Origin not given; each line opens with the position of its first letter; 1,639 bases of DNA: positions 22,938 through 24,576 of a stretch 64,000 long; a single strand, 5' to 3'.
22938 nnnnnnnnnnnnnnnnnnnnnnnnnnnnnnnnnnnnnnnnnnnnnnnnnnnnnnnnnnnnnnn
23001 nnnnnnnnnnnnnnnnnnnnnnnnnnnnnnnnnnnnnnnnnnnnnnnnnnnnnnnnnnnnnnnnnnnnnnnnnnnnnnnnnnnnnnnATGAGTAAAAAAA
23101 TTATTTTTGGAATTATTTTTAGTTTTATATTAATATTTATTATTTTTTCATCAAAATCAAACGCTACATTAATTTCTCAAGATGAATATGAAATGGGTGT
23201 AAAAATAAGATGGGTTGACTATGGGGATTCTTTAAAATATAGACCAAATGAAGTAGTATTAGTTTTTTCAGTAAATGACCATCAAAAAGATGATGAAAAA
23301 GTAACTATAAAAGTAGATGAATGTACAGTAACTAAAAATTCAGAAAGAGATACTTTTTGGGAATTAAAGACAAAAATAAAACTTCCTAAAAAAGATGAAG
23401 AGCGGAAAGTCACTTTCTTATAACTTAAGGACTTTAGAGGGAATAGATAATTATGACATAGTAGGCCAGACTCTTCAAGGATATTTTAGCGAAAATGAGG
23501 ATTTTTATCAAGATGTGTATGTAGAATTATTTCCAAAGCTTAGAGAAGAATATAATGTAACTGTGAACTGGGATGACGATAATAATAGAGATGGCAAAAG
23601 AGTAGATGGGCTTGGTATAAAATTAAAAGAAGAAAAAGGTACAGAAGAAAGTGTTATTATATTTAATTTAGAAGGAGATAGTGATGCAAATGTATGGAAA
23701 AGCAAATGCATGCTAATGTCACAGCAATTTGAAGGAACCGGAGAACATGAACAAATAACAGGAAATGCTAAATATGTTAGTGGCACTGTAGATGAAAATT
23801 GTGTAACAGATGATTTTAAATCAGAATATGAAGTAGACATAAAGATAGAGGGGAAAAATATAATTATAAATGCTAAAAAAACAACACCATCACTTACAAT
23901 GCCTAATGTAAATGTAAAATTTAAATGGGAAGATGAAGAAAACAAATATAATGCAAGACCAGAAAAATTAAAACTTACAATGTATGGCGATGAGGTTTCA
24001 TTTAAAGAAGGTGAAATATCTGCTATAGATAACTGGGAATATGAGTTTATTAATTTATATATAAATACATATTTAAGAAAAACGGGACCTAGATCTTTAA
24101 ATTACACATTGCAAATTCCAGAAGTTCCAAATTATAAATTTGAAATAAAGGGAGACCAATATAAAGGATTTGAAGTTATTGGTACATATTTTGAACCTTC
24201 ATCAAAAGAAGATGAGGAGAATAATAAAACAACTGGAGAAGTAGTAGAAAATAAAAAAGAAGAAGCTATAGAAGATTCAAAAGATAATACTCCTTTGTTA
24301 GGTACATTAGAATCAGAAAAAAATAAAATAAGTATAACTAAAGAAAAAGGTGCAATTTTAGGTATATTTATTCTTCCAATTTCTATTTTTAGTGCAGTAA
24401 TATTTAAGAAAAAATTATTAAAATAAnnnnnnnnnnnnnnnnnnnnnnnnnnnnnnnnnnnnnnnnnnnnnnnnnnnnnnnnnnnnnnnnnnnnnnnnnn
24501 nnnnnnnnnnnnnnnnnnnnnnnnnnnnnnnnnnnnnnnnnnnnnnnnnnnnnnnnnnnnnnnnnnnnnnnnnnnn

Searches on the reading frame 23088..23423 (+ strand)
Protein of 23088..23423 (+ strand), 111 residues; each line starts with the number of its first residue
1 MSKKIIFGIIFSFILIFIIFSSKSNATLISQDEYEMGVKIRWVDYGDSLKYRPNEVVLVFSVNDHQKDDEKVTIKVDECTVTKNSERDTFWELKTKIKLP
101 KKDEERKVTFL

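Call 6: search_protein_families(library=ncbifam, proteins=[window:23088-23423:+], max_evalue=1)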
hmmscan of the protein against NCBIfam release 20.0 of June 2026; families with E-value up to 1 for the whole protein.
window:23088-23423:+ (111 aa): 1 family
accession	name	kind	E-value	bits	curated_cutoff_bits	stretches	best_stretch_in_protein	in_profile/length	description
NF010723.1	PRK14125.1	equivalog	0.013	15.5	60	1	3-49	2-43/87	cell division suppressor protein YneA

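Call 7: search_protein_families(library=pfam, proteins=[window:23088-23423:+], max_evalue=1)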
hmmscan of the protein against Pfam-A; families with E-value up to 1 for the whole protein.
window:23088-23423:+ (111 aa): 0 families

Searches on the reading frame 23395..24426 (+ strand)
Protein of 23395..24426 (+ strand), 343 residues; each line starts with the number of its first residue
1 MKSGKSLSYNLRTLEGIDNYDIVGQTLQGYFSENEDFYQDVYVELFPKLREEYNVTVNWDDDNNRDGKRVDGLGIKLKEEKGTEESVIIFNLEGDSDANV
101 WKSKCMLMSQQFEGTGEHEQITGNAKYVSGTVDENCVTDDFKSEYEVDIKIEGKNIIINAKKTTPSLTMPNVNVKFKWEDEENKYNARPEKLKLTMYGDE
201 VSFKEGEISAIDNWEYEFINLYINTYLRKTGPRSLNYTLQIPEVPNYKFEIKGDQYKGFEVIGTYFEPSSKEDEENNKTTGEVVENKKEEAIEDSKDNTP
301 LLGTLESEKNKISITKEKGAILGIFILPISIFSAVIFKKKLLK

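Call 6: search_protein_families(library=ncbifam, proteins=[window:23395-24426:+], max_evalue=1)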
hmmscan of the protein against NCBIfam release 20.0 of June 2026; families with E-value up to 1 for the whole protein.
window:23395-24426:+ (343 aa): 0 families

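Call 7: search_protein_families(library=pfam, proteins=[window:23395-24426:+], max_evalue=1)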
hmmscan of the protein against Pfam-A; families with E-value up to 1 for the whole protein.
window:23395-24426:+ (343 aa): 3 families
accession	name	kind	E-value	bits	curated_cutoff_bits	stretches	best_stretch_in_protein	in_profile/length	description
PF05738.19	Cna_B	-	2.4e-10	41.2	22.3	1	172-261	1-84/87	Cna protein B-type domain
PF09650.15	PHA_gran_rgn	-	0.0053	17.4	26.6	0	44-64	20-40/87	Putative polyhydroxyalkanoic acid system protein (PHA_gran_rgn)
PF18742.7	DpnII-MboI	-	0.12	12.3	27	1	133-200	54-121/150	REase_DpnII-MboI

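Call 69: find_homologous_proteins(query=window:23395-24423:+, max_evalue=0.001)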
Query window:23395-24423:+ (343 aa): 2 proteins with E <= 0.001 among 1664 candidates.
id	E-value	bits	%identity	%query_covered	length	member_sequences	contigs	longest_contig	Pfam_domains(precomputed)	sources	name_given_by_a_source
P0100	3.3e-223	758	100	100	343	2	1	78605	PF05738.20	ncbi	-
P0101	1.8e-4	39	30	42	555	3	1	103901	PF05738.20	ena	-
